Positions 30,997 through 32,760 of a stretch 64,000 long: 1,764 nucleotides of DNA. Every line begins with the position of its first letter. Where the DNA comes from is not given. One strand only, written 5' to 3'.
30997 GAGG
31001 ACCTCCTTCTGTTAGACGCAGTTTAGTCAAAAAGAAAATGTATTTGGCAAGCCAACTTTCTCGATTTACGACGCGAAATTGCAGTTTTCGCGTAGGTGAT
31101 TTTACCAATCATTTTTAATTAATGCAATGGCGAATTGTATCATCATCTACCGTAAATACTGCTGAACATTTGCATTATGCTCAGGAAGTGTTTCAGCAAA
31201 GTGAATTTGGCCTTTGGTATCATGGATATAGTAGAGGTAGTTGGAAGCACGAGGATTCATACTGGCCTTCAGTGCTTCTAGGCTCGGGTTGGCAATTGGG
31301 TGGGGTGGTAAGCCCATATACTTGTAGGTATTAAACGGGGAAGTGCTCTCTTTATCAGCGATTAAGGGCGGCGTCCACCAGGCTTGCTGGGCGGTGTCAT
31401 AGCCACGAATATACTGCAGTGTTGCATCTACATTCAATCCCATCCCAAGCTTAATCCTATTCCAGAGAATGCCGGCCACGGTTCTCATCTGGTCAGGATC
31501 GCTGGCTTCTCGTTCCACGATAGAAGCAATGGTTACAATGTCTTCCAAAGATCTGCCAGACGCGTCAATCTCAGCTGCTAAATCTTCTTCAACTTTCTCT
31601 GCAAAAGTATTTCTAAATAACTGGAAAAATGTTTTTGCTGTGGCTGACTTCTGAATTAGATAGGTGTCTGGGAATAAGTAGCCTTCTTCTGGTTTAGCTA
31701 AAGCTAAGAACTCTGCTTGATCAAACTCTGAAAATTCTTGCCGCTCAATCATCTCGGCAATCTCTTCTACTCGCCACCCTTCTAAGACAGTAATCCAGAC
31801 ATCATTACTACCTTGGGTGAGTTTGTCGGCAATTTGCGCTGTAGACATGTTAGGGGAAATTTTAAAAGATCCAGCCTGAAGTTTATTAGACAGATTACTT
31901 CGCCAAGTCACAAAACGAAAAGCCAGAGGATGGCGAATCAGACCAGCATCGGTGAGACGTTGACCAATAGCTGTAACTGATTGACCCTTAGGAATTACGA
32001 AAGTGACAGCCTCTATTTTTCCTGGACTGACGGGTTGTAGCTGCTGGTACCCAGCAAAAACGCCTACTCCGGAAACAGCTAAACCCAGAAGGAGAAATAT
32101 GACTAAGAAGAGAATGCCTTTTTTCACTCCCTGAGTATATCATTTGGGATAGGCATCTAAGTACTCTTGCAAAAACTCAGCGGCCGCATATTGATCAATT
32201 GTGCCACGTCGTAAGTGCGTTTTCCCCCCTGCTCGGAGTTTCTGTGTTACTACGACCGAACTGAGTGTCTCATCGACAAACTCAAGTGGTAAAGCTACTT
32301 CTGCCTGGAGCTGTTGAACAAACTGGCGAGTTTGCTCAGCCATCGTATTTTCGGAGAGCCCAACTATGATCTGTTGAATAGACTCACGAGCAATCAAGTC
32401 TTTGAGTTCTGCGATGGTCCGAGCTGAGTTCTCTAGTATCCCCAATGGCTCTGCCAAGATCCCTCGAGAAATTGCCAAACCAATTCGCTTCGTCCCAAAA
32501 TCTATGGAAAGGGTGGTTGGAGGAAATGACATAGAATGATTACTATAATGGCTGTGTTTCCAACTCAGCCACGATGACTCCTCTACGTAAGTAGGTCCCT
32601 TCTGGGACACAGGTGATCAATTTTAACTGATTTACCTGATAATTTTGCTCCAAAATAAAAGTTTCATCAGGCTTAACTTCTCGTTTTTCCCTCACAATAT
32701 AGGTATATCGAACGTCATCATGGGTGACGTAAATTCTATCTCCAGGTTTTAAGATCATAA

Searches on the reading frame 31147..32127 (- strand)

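Call 6: search_protein_families(library=pfam, proteins=[window:31147-32127:-], max_evalue=1)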
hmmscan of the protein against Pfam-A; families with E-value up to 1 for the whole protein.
window:31147-32127:- (326 aa): 2 families
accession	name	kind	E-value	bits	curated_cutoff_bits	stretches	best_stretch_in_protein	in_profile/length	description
PF02618.21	YceG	-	4e-77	259.8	32.4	1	43-323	1-275/275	YceG-like family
PF06056.18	Terminase_5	-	0.1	13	20.3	1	115-130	11-26/58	Putative ATPase subunit of terminase (gpP-like)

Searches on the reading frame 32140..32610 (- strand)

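Call 6: search_protein_families(library=pfam, proteins=[window:32140-32610:-], max_evalue=1)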
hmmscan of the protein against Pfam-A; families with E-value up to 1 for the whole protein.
window:32140-32610:- (156 aa): 1 family
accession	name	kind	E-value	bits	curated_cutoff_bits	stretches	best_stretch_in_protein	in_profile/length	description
PF03652.20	RuvX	-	5e-27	95.3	29.2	1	33-152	3-133/134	Holliday junction resolvase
